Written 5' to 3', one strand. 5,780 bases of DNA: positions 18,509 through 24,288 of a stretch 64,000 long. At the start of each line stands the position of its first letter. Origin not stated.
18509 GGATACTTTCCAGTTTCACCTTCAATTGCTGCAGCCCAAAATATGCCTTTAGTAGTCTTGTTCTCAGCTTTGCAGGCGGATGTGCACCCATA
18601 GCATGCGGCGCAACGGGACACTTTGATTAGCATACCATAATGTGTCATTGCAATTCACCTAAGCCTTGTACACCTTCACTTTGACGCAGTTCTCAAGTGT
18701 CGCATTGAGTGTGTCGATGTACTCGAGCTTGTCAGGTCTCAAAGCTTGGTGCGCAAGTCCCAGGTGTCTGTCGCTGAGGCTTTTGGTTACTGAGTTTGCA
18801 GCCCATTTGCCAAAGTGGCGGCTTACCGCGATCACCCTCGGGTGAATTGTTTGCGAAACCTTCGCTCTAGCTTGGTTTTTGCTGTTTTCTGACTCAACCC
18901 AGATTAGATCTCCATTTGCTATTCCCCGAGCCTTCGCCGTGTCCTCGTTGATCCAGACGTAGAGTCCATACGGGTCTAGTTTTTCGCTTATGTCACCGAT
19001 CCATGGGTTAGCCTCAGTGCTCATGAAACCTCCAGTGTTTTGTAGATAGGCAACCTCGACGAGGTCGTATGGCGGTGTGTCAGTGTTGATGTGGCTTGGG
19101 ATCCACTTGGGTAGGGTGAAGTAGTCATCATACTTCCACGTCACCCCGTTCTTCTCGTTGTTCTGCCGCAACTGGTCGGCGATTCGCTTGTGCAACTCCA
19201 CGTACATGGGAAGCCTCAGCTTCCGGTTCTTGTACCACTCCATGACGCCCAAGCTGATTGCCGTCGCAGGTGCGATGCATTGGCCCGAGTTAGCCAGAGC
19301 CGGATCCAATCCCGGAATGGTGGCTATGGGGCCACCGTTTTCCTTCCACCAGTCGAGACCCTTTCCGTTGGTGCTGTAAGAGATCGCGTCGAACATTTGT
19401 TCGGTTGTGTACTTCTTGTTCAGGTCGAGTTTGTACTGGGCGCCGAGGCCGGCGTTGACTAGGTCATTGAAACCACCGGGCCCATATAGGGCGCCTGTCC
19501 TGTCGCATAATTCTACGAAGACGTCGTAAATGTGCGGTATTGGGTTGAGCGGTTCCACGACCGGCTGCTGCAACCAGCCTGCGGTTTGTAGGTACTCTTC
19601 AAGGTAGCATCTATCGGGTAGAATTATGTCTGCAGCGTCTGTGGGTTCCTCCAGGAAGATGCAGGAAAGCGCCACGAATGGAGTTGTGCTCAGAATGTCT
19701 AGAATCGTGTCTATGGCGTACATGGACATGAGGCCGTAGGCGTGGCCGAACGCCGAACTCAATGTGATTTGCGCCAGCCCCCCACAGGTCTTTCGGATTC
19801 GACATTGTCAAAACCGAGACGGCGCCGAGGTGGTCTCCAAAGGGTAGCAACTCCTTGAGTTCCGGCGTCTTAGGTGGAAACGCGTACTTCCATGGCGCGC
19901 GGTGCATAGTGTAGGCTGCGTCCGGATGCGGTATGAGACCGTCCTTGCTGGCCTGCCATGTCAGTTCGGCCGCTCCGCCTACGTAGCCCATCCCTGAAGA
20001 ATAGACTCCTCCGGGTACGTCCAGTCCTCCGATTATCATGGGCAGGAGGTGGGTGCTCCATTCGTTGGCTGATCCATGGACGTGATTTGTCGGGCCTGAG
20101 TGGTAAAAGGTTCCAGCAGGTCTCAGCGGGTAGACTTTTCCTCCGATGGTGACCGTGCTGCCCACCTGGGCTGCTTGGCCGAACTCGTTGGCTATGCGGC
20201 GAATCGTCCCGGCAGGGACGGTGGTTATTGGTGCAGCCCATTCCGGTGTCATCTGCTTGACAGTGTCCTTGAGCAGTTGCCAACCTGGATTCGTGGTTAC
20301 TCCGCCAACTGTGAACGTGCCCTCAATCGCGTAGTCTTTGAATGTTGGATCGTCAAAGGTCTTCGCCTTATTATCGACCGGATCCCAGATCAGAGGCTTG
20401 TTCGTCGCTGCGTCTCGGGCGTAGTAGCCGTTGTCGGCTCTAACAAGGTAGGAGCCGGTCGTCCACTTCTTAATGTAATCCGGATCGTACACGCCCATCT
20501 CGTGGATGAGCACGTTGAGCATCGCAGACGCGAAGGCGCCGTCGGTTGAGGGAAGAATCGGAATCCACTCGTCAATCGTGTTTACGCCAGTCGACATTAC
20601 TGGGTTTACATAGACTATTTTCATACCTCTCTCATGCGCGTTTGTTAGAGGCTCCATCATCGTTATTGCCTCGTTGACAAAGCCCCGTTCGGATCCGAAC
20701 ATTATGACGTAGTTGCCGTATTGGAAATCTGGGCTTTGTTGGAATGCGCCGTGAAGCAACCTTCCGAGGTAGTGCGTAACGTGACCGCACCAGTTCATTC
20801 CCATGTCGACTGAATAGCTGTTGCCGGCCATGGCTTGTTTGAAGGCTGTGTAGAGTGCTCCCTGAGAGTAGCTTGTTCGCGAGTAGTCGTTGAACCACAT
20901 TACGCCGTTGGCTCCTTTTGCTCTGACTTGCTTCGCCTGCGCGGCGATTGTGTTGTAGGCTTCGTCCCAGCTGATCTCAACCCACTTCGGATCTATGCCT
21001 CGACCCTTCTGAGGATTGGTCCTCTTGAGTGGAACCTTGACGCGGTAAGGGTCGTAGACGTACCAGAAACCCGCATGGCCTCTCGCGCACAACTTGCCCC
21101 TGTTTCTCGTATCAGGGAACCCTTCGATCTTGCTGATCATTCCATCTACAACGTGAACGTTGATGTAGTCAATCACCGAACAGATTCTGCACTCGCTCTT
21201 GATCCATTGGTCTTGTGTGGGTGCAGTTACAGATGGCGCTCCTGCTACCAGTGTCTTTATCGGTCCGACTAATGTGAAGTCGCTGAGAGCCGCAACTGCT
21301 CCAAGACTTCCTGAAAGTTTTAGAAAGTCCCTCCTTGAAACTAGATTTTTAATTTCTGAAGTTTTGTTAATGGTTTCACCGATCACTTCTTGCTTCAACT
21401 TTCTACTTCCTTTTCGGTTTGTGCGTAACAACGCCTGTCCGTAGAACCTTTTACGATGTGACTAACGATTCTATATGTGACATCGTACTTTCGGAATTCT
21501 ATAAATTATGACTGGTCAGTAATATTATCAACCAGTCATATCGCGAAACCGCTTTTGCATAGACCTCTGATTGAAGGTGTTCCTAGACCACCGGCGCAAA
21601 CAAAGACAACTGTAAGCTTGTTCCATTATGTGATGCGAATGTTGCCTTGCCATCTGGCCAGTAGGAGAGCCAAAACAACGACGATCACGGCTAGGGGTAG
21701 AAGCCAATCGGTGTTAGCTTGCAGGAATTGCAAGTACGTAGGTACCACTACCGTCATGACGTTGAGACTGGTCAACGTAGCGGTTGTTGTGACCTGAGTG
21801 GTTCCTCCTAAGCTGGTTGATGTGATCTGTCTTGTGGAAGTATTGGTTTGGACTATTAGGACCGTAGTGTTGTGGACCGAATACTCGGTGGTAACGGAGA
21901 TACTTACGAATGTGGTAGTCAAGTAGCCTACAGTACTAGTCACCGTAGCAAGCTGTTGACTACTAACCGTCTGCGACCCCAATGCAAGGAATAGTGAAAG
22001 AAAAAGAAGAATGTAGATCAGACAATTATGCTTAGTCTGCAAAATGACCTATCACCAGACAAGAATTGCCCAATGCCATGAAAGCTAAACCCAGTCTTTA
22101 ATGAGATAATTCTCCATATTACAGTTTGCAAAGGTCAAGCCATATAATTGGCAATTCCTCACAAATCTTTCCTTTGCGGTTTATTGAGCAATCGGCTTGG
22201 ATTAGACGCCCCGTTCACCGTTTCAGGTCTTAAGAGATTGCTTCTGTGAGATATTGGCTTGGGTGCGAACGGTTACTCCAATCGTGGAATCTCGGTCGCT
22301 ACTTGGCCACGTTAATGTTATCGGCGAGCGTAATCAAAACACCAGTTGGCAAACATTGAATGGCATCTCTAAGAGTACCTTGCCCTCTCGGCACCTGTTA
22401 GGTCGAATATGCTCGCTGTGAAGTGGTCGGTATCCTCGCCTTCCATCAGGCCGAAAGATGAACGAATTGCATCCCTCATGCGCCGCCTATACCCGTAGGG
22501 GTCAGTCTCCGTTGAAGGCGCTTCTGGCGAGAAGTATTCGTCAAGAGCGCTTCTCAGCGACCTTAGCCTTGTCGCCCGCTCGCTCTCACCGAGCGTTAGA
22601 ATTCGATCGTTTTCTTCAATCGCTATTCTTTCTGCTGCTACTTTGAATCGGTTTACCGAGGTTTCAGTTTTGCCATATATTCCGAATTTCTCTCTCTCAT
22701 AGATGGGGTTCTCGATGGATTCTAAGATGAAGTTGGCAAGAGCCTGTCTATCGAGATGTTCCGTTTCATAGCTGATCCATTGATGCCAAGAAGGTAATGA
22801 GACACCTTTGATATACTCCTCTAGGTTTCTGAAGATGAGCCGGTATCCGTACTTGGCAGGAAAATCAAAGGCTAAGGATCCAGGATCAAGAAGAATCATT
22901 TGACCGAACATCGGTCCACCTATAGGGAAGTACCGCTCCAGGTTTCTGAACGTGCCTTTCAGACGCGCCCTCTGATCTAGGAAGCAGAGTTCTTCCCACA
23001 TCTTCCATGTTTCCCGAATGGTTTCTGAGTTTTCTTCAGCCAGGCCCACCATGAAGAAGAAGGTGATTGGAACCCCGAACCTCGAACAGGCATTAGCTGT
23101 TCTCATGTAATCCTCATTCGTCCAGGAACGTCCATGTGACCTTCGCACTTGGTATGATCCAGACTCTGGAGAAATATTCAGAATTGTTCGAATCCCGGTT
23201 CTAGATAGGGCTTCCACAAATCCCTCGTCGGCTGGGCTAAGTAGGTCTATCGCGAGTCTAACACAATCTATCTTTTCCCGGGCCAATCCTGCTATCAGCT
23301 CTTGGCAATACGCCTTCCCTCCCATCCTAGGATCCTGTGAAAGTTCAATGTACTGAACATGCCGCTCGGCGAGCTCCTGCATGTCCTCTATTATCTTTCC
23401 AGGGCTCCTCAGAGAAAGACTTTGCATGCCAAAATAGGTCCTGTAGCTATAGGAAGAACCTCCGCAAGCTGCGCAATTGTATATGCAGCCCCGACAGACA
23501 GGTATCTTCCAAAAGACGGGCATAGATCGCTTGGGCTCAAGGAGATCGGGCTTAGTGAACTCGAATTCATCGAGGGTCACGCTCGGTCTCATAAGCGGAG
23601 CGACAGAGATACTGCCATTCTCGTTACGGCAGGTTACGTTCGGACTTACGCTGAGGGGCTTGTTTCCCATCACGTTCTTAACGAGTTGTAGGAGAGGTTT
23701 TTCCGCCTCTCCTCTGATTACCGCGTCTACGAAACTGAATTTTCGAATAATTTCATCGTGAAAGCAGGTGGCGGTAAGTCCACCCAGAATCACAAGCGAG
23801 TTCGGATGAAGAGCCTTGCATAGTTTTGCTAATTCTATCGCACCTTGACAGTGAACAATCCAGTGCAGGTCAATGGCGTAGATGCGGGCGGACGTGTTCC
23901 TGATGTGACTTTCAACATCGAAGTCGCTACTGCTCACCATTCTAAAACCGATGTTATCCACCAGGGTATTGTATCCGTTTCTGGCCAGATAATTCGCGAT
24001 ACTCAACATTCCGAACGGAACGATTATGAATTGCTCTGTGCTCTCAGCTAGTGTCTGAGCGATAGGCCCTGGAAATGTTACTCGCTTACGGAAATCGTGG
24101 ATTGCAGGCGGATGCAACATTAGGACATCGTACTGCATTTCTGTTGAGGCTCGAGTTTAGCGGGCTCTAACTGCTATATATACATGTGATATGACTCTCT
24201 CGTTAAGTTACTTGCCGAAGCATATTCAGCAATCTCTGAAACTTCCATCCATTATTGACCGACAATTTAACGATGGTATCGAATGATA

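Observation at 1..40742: Eight co-directional molybdopterin-oxidoreductase operons packed into 41 kb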

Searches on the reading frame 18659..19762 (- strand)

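Call 5: search_protein_families(library=pfam, proteins=[window:18659-19762:-])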
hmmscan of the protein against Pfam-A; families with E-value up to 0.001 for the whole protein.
window:18659-19762:- (367 aa): 1 family
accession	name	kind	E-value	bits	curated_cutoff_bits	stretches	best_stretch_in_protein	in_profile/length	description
PF01568.27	Molydop_binding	-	3.9e-16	59.5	26.8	1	262-331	25-98/110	Molydopterin dinucleotide binding domain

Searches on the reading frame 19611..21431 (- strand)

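Call 5: search_protein_families(library=pfam, proteins=[window:19611-21431:-])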
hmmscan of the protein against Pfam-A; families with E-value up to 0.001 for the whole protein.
window:19611-21431:- (606 aa): 3 families
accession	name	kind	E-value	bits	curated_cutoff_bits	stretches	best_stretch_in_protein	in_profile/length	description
PF00384.28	Molybdopterin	-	4.4e-12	46.1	24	1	130-314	1-180/353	Molybdopterin oxidoreductase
PF04879.21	Molybdop_Fe4S4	-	3.7e-08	33.7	22.7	1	75-126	2-54/55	Molybdopterin oxidoreductase Fe4S4 domain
PF10518.14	TAT_signal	-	1.5e-05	25.1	22.7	1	31-49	2-20/21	TAT (twin-arginine translocation) pathway signal sequence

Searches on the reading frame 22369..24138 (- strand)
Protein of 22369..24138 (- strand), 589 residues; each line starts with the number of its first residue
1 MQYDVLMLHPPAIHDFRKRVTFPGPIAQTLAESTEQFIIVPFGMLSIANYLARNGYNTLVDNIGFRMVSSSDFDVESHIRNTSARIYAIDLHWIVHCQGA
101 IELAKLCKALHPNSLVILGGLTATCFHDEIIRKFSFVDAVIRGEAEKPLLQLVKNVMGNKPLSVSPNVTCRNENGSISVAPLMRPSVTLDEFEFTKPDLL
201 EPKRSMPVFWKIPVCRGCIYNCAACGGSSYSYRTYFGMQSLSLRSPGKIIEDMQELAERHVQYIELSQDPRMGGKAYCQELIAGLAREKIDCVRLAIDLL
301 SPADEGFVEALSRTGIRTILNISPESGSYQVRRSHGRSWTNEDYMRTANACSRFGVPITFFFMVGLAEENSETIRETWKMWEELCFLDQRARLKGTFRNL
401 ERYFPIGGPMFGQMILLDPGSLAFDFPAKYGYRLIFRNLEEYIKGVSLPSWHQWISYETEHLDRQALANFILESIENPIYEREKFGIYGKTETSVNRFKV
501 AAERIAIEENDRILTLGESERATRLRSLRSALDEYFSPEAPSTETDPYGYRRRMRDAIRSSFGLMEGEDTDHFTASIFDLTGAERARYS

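Call 7: search_protein_families(library=pfam, proteins=[window:22369-24138:-])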
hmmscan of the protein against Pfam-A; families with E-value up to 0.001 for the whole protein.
window:22369-24138:- (589 aa): 2 families
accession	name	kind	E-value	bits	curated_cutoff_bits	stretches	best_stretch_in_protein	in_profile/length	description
PF02310.24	B12-binding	-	6.7e-13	49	32.1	1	38-152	11-120/121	B12 binding domain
PF04055.27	Radical_SAM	-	7.4e-13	49.4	29.5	1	212-377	1-162/166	Radical SAM superfamily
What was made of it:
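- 22369..24138 (-): B12-binding radical SAM protein. With the AMMECR1 gene it is syntenic next to transhydroxylase-like sets in three genomes. PF02310 and PF04055 (call 7).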
